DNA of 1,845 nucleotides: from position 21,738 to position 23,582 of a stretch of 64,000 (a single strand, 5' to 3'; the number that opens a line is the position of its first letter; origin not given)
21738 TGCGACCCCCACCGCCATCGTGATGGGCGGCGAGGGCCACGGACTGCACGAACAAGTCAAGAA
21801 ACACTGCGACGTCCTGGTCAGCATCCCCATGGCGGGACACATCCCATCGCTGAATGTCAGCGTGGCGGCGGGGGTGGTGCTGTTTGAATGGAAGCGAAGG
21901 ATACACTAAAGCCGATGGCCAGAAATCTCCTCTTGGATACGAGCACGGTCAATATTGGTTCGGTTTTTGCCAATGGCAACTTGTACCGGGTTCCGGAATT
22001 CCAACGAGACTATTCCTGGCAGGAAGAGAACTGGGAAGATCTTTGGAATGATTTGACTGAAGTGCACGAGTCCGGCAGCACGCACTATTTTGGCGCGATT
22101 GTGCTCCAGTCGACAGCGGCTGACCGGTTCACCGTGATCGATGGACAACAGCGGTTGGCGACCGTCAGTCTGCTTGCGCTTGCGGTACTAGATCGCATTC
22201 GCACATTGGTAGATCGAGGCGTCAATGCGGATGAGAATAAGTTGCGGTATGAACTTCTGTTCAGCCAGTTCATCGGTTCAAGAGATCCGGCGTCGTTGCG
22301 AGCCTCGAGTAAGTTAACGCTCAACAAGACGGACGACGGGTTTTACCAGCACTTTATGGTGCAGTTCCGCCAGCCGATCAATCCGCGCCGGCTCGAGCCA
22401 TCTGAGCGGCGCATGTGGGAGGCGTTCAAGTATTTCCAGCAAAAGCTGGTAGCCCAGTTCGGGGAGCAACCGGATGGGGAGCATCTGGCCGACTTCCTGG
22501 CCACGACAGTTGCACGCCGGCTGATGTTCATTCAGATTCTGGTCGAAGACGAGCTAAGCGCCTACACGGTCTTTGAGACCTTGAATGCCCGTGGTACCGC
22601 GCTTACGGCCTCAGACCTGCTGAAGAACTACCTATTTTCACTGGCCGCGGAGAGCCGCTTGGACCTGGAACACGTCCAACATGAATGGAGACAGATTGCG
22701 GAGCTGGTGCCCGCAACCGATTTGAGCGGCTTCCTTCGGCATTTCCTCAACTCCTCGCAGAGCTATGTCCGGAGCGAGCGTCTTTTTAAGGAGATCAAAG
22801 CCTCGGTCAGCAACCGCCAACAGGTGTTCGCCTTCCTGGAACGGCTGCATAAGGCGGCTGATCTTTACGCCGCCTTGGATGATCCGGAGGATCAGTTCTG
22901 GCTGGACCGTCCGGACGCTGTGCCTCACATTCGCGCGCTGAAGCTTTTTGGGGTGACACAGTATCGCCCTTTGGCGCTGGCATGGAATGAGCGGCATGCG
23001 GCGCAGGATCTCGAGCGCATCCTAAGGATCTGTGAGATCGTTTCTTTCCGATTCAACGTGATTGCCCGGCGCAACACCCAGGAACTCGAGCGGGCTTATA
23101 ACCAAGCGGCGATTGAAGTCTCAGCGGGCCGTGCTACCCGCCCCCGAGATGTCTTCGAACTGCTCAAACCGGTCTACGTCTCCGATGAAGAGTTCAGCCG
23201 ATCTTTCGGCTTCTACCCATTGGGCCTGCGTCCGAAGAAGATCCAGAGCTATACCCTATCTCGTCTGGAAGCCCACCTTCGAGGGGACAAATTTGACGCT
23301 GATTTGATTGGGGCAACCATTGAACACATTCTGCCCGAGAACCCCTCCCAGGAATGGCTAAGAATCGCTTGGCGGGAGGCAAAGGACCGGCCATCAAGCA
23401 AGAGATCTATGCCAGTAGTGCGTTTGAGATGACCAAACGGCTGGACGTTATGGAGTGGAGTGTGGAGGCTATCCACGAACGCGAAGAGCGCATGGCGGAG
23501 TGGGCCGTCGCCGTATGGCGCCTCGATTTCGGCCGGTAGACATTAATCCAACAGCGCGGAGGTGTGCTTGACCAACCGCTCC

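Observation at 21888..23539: Frameshifted GmrSD-like (DUF262 + DUF1524) type IV restriction gene inserted between rlmB and rnc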

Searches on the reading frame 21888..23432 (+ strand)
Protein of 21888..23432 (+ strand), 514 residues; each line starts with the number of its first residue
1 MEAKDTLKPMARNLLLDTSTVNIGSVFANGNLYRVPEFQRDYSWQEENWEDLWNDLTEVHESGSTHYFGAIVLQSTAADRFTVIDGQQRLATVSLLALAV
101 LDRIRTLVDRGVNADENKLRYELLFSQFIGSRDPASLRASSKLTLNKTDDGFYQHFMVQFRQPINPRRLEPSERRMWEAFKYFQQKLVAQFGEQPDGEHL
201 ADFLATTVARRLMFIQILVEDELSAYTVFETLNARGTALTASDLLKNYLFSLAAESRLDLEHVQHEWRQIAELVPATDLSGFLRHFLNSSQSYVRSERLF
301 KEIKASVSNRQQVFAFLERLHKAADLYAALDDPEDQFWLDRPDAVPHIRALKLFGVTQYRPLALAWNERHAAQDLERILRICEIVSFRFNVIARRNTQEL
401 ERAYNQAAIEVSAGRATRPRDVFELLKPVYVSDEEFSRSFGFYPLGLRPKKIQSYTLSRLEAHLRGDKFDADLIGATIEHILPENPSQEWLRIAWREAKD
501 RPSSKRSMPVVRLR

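Call 4: search_protein_families(library=pfam, proteins=[window:21888-23432:+], max_evalue=0.1)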
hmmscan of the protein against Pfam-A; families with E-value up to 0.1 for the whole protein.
window:21888-23432:+ (514 aa): 2 families
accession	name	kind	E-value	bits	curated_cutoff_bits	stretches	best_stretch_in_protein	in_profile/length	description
PF03235.19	GmrSD_N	-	6.4e-37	128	33.2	1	24-250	2-199/199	GmrSD restriction endonuclease, N-terminal domain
PF07510.16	GmrSD_C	-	0.00018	21.9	23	1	432-498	3-71/138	GmrSD restriction endonucleases, C-terminal domain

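Call 5: search_protein_families(library=padloc, proteins=[window:21888-23432:+], max_evalue=0.1)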
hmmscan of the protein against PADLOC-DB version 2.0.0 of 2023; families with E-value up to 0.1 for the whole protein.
window:21888-23432:+ (514 aa): 36 families (the best 25 are shown)
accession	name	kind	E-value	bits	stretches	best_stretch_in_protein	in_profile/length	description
PDLC04154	HEC-06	-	9.1e-173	573.9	1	10-497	1-493/569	-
PDLC02687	Orf5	-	1.2e-159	530.6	1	18-494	3-484/543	Orf5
PDLC04155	HEC-06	-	2.9e-112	374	1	16-495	5-481/562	-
PDLC04157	HEC-06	-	2.1e-100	334.9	1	16-493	7-480/558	-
PDLC02700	Orf5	-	1e-95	319.6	1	21-494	1-475/555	Orf5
PDLC02693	Orf5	-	1.8e-56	190.3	1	29-490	5-462/543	Orf5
PDLC02695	Orf5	-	1.3e-48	163.9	1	18-413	5-431/601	Orf5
PDLC02691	Orf5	-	1.3e-48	163.9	1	33-487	21-493/579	Orf5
PDLC04156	HEC-06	-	3.3e-47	159.3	1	21-488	9-477/562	-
PDLC02701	Orf5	-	3.5e-38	129.4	1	22-410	9-416/596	Orf5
PDLC02698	Orf5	-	6.7e-32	109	1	21-392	8-390/573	Orf5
PDLC02692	Orf5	-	4.7e-31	106.1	1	33-399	8-381/558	Orf5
PDLC02699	Orf5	-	1.6e-26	91.2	2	212-365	179-334/530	Orf5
PDLC02690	Orf5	-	5.4e-23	79.6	1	27-329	4-292/531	Orf5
PDLC02686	Orf5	-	1.3e-21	74.7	1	23-495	10-485/566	Orf5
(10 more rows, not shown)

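Call 9: find_homologous_proteins(query=window:21888-23432:+, max_evalue=1e-20)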
Query window:21888-23432:+ (514 aa): 5036 proteins with E <= 1e-20 among 8000 candidates; the best 120 are listed.
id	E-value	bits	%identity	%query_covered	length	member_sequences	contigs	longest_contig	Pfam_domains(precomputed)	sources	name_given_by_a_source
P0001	0.0e+0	1129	100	98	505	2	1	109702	PF03235.20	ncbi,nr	ncbi:MAG: DUF262 domain-containing protein [Acidobacteria bacterium]|nr:DUF262 domain-containing pro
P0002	1.4e-173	596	58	93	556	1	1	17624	PF07510.17,PF03235.20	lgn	-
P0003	6.1e-167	574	56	94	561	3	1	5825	PF07510.17,PF03235.20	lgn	-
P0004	1.8e-163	563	54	94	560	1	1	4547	PF07510.17,PF03235.20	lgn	-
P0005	1.2e-159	550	54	94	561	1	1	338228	PF07510.17,PF03235.20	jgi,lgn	-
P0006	1.6e-159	550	51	94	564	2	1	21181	PF07510.17,PF03235.20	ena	-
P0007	3.1e-157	542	52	93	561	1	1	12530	PF07510.17,PF03235.20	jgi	jgi:hypothetical protein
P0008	8.6e-157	541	53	94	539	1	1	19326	PF07510.17,PF03235.20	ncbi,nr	ncbi:MAG: DUF262 domain-containing protein, partial [Acidobacteria bacterium]|nr:DUF262 domain-conta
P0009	5.7e-155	535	50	94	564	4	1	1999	PF07510.17,PF03235.20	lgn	-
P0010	1.5e-154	534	49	98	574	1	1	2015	PF07510.17,PF03235.20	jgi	jgi:uncharacterized protein with ParB-like and HNH nuclease domain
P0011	6.8e-152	525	52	94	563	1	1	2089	PF07510.17,PF03235.20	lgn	-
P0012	7.2e-152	525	55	94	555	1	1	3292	PF07510.17,PF03235.20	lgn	-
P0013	2.6e-150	520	48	94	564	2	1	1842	PF07510.17,PF03235.20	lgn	-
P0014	8.2e-150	518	52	93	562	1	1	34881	PF07510.17,PF03235.20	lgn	-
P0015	3.1e-149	516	49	94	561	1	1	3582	PF07510.17,PF03235.20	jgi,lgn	jgi:hypothetical protein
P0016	3.7e-149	516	52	94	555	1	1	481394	PF07510.17,PF03235.20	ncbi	ncbi:MAG: DUF262 domain-containing HNH endonuclease family protein [Bryobacteraceae bacterium]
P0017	4.7e-149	515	51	94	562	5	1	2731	PF07510.17,PF03235.20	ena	-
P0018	6.0e-149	515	48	94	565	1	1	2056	PF07510.17,PF03235.20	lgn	-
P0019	2.0e-148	513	50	95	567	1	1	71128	PF07510.17,PF03235.20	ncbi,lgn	-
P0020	7.0e-146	505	51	95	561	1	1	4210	PF07510.17,PF03235.20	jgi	jgi:hypothetical protein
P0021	1.5e-145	504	50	94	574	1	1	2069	PF07510.17,PF03235.20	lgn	-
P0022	1.1e-144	501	47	94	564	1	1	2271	PF07510.17,PF03235.20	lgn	-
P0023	2.0e-143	497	49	94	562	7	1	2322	PF07510.17,PF03235.20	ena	-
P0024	3.4e-143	496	49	94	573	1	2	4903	PF07510.17,PF03235.20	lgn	-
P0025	1.2e-142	494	48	94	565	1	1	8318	PF07510.17,PF03235.20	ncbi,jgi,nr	ncbi:MAG: DUF262 domain-containing HNH endonuclease family protein [Saprospiraceae bacterium]|jgi:hy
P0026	1.3e-142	494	49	94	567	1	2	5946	PF07510.17,PF03235.20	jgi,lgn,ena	-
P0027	2.2e-142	493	47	98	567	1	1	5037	PF07510.17,PF03235.20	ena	-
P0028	2.7e-142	493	50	94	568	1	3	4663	PF07510.17,PF03235.20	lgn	-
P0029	5.2e-142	492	47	94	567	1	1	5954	PF07510.17,PF03235.20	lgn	-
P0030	1.3e-141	491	49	94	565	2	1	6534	PF07510.17,PF03235.20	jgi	jgi:hypothetical protein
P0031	1.7e-141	490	49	94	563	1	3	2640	PF07510.17,PF03235.20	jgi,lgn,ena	-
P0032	1.8e-141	490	48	94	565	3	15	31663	PF07510.17,PF03235.20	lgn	-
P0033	6.5e-141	489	48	94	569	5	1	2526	PF07510.17,PF03235.20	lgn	-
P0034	1.5e-140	487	48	94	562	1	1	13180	PF07510.17,PF03235.20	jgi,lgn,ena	-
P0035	1.3e-139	484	48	94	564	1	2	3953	PF07510.17,PF03235.20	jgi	jgi:uncharacterized protein with ParB-like and HNH nuclease domain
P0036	1.8e-139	484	45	92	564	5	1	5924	PF07510.17,PF03235.20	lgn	-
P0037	2.8e-139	483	49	94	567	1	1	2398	PF07510.17,PF03235.20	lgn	-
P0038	3.0e-139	483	49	94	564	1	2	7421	PF07510.17,PF03235.20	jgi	jgi:uncharacterized protein with ParB-like and HNH nuclease domain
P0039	3.3e-139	483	47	94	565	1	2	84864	PF07510.17,PF03235.20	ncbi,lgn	-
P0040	5.9e-139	482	49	93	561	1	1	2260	PF07510.17,PF03235.20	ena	-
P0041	8.1e-139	482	47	93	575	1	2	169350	PF07510.17,PF03235.20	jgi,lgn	jgi:uncharacterized protein with ParB-like and HNH nuclease domain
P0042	1.1e-138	481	48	94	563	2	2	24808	PF07510.17,PF03235.20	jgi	jgi:Protein of unknown function DUF262/Protein of unknown function (DUF1524)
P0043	1.1e-138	481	47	94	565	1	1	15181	PF07510.17,PF03235.20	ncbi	-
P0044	1.5e-138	481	49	94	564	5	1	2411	PF07510.17,PF03235.20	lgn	-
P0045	1.6e-138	481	48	94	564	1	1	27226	PF07510.17,PF03235.20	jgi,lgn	jgi:uncharacterized protein with ParB-like and HNH nuclease domain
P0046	2.2e-138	480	49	94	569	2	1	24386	PF07510.17,PF03235.20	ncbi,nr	ncbi:MAG: DUF262 domain-containing HNH endonuclease family protein [Pseudomonadota bacterium]|nr:DUF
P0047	5.2e-138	479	47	94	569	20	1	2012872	PF07510.17,PF03235.20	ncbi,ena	-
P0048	7.1e-138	479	49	96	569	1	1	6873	PF07510.17,PF03235.20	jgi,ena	-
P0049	9.1e-138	478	49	94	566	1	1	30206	PF07510.17,PF03235.20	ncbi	-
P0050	1.0e-137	478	49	94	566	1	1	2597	PF07510.17,PF03235.20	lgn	-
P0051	1.1e-137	478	49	94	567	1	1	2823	PF07510.17,PF03235.20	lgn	-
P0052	2.0e-137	477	48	94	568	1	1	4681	PF07510.17,PF03235.20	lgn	-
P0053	2.6e-137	477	46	94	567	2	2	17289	PF07510.17,PF03235.20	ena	-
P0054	4.8e-137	476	48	94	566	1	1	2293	PF07510.17,PF03235.20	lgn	-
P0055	4.8e-137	476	48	94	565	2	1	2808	PF07510.17,PF03235.20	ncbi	-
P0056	4.9e-137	476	48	94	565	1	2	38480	PF07510.17,PF03235.20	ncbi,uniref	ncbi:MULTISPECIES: DUF262 domain-containing HNH endonuclease family protein [unclassified Microcoleu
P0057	4.9e-137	476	48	94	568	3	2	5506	PF07510.17,PF03235.20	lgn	-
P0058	5.2e-137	476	47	94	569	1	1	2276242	PF07510.17,PF03235.20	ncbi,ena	-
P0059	5.3e-137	476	49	94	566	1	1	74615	PF07510.17,PF03235.20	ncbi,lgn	ncbi:MAG: DUF262 domain-containing protein [Microcoleus sp.]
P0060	5.3e-137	476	46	92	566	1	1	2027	PF07510.17,PF03235.20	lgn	-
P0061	6.8e-137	475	48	94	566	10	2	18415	PF07510.17,PF03235.20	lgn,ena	-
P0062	7.0e-137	475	44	94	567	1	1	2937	PF07510.17,PF03235.20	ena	-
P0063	7.6e-137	475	45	93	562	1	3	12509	PF07510.17,PF03235.20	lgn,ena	-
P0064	7.7e-137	475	49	94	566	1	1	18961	PF07510.17,PF03235.20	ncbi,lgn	-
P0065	8.1e-137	475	49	94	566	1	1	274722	PF07510.17,PF03235.20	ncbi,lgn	ncbi:MAG: DUF262 domain-containing protein [Microcoleus sp.]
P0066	8.6e-137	475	45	93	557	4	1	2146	PF07510.17,PF03235.20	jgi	-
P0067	8.8e-137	475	49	94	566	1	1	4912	PF07510.17,PF03235.20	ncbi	-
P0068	8.8e-137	475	49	94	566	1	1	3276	PF07510.17,PF03235.20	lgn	-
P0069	9.1e-137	475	48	94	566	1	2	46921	PF07510.17,PF03235.20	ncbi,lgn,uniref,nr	ncbi:MAG: DUF262 domain-containing HNH endonuclease family protein [Tychonema bourrellyi B0820]|unir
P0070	9.5e-137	475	49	94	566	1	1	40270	PF07510.17,PF03235.20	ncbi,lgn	ncbi:MAG: DUF262 domain-containing protein [Microcoleus sp.]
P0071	9.5e-137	475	49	94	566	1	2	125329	PF07510.17,PF03235.20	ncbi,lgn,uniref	ncbi:DUF262 domain-containing HNH endonuclease family protein [Microcoleus sp. CAWBG640]|uniref:DUF2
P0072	1.0e-136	475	49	94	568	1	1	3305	PF07510.17,PF03235.20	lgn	-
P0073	1.5e-136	474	45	93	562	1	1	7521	PF07510.17,PF03235.20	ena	-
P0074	1.5e-136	474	47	94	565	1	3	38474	PF07510.17,PF03235.20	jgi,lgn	jgi:Protein of unknown function DUF262/Protein of unknown function (DUF1524)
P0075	1.5e-136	474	49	94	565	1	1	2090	PF07510.17,PF03235.20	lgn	-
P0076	1.9e-136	474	48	94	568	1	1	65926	PF07510.17,PF03235.20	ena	-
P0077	2.0e-136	474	48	94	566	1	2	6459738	PF07510.17,PF03235.20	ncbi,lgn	ncbi:MAG: DUF262 domain-containing protein [Microcoleus sp.]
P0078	2.0e-136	474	47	94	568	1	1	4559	PF07510.17,PF03235.20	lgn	-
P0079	2.0e-136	474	47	94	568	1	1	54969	PF07510.17,PF03235.20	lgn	-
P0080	2.1e-136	474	48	94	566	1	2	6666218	PF07510.17,PF03235.20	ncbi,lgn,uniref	ncbi:MAG: DUF262 domain-containing HNH endonuclease family protein [Microcoleus anatoxicus]|uniref:D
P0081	2.1e-136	474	46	93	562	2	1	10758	PF07510.17,PF03235.20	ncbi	-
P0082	2.2e-136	474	48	94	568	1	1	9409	PF07510.17,PF03235.20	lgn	-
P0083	2.2e-136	474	46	94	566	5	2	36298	PF07510.17,PF03235.20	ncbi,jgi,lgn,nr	ncbi:MAG TPA: DUF262 domain-containing HNH endonuclease family protein [Blastocatellia bacterium]|jg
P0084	2.2e-136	474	48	94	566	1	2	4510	PF07510.17,PF03235.20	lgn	-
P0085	2.8e-136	473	48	94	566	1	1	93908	PF07510.17,PF03235.20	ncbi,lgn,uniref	ncbi:DUF262 domain-containing protein [Microcoleus sp.]|uniref:DUF262 domain-containing protein n=1 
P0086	2.9e-136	473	48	94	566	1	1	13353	PF07510.17,PF03235.20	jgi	jgi:uncharacterized protein with ParB-like and HNH nuclease domain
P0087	2.9e-136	473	48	94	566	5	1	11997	PF07510.17,PF03235.20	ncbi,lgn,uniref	ncbi:DUF262 domain-containing protein [Microcoleus sp.]|uniref:DUF262 domain-containing protein n=1 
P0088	3.6e-136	473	48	94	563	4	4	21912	PF07510.17,PF03235.20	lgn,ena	-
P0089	3.9e-136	473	47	94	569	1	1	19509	PF07510.17,PF03235.20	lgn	-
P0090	4.9e-136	472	48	94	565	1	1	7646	PF07510.17,PF03235.20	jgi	jgi:hypothetical protein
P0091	6.5e-136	472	49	94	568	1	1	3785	PF07510.17,PF03235.20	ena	-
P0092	7.2e-136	472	47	94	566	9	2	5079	PF07510.17,PF03235.20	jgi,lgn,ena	-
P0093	1.1e-135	471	49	94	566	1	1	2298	PF07510.17,PF03235.20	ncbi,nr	ncbi:MAG: DUF262 domain-containing protein [Oscillatoriales cyanobacterium]|nr:MAG: DUF262 domain-co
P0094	1.3e-135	471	48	94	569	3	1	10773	PF07510.17,PF03235.20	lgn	-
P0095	1.6e-135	471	48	94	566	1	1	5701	PF07510.17,PF03235.20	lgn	-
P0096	1.7e-135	471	46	94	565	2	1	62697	PF07510.17,PF03235.20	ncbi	-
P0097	1.9e-135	471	47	94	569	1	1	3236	PF07510.17,PF03235.20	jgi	jgi:hypothetical protein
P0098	2.0e-135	470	47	94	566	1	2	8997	PF07510.17,PF03235.20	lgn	-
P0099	2.3e-135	470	48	94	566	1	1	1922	PF07510.17,PF03235.20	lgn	-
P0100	2.3e-135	470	48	94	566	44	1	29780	PF07510.17,PF03235.20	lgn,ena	-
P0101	2.5e-135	470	48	94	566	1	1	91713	PF07510.17,PF03235.20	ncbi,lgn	ncbi:MAG: DUF262 domain-containing protein [Microcoleus sp.]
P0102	3.9e-135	470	47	94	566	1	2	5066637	PF07510.17,PF03235.20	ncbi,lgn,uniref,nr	ncbi:DUF262 domain-containing protein [Synechococcus sp. PCC 7336]|uniref:DUF262 domain-containing p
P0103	4.0e-135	469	46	94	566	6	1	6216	PF07510.17,PF03235.20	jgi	jgi:hypothetical protein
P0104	4.5e-135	469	47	94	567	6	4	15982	PF07510.17,PF03235.20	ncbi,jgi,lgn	jgi:hypothetical protein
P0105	5.4e-135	469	45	94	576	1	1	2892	PF07510.17,PF03235.20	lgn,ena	-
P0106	5.4e-135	469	45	94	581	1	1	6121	PF07510.17,PF03235.20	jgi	jgi:hypothetical protein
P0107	5.9e-135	469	45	94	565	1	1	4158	PF07510.17,PF03235.20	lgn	-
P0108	6.1e-135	469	48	94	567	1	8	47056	PF07510.17,PF03235.20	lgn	-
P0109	7.2e-135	469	46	94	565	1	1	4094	PF07510.17,PF03235.20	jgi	jgi:uncharacterized protein with ParB-like and HNH nuclease domain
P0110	7.4e-135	469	48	94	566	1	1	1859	PF07510.17,PF03235.20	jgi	jgi:uncharacterized protein with ParB-like and HNH nuclease domain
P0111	7.5e-135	469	46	94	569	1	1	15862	PF07510.17,PF03235.20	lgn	-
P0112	1.0e-134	468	47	94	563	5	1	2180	PF07510.17,PF03235.20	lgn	-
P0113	1.1e-134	468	48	94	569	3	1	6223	PF07510.17,PF03235.20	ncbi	-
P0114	1.2e-134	468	47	94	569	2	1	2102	PF07510.17,PF03235.20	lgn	-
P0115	1.2e-134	468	47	94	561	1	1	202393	PF07510.17,PF03235.20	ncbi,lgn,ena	-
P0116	1.6e-134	467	47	94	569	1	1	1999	PF07510.17,PF03235.20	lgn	-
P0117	1.7e-134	467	46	94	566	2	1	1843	PF07510.17,PF03235.20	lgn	-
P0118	1.8e-134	467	46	94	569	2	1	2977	PF07510.17,PF03235.20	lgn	-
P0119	1.9e-134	467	48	94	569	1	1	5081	PF07510.17,PF03235.20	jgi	jgi:hypothetical protein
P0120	2.3e-134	467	47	94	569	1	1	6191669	PF07510.17,PF03235.20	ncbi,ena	-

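Call 14: find_encoding_contigs(protein=P0001, flank=10000, max_places=6)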
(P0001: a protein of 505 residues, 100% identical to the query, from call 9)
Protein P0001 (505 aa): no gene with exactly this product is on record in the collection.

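Call 18: find_related_loci(query=window:21915-23357:+, collection=metagenome_contigs, flank=6000)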
Query window:21915-23357:+ (481 aa) in metagenome_contigs; peptide patterns used: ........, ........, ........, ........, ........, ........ (x = any residue, [..] = any of these).
90 stretches matched a pattern; 4 encode a relative of the query (tblastn E <= 1e-3); 4 distinct loci.
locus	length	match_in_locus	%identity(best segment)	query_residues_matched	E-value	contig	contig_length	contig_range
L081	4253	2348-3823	45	1-481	4e-132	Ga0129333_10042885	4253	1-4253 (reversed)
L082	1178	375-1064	51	1-228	3e-76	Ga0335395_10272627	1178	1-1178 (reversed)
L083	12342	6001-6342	55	1-111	1e-33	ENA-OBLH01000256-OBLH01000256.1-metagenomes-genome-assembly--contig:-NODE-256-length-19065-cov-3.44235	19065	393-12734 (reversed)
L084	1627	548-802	61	1-82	2e-27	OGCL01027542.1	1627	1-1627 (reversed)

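Call 22: find_encoding_contigs(protein=P0002, flank=6000, max_places=2)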
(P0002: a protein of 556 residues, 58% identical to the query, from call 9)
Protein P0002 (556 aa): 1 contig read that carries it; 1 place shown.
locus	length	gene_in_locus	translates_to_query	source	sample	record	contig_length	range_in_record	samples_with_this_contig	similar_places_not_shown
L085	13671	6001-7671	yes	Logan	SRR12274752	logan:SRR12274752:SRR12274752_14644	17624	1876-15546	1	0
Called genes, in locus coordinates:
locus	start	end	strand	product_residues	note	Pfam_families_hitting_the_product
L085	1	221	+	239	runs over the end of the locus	PF13620:CarboxypepD_reg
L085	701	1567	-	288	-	PF13677:MotB_plug, PF00691:OmpA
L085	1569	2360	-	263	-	PF20560:MotA_N, PF01618:MotA_ExbB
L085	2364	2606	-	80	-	PF06289:FlbD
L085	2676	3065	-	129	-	PF00376:MerR, PF13411:MerR_1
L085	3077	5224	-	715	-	PF19310:TOP_N, PF01432:Peptidase_M3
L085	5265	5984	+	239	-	PF08032:SpoU_sub_bind, PF00588:SpoU_methylase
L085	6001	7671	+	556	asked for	PF03235:GmrSD_N, PF07510:GmrSD_C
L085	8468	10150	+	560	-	PF01019:G_glu_transpept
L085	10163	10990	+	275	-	PF01261:AP_endonuc_2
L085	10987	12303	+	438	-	PF01336:tRNA_anti-codon, PF00152:tRNA-synt_2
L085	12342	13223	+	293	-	PF00491:Arginase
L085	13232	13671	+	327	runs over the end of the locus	PF01820:Dala_Dala_lig_N, PF02222:ATP-grasp, PF02786:CPSase_L_D2, PF07478:Dala_Dala_lig_C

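Call 23: find_encoding_contigs(protein=P0016, flank=6000, max_places=2)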
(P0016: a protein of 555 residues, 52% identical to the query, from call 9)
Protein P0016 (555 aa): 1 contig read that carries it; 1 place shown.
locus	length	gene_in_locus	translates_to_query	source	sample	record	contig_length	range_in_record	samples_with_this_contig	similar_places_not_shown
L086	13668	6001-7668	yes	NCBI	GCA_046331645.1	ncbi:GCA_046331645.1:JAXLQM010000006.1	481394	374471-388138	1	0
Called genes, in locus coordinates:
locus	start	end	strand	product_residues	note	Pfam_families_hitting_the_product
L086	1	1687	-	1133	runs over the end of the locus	PF13620:CarboxypepD_reg, PF25183:OMP_b-brl_4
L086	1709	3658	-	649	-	PF00890:FAD_binding_2 (weak), PF01266:DAO (weak), PF12831:FAD_oxidored, PF13450:NAD_binding_8 (weak), PF00754:F5_F8_type_C (faint), PF24135:DUF7402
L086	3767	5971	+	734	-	PF13432:TPR_16 (weak), PF13424:TPR_12 (weak), PF13414:TPR_11 (weak), PF13432:TPR_16 (weak), PF13414:TPR_11 (weak), PF13432:TPR_16, PF14559:TPR_19 (weak), PF14559:TPR_19, +16 more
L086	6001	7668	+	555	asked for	PF03235:GmrSD_N, PF07510:GmrSD_C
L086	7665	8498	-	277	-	PF00106:adh_short, PF13561:adh_short_C2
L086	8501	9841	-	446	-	PF00884:Sulfatase, PF16347:SGSH_C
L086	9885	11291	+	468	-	PF01011:PQQ (faint), PF13570:Beta-prop_ACSF4 (faint), PF13360:PQQ_2, PF00036:EF-hand_1 (faint)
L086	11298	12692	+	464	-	PF07394:DUF1501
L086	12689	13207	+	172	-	PF06414:Zeta_toxin (weak), PF08433:KTI12, PF13238:AAA_18 (weak), PF13671:AAA_33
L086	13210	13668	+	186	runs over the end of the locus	PF04542:Sigma70_r2 (weak), PF04545:Sigma70_r4 (weak), PF08281:Sigma70_r4_2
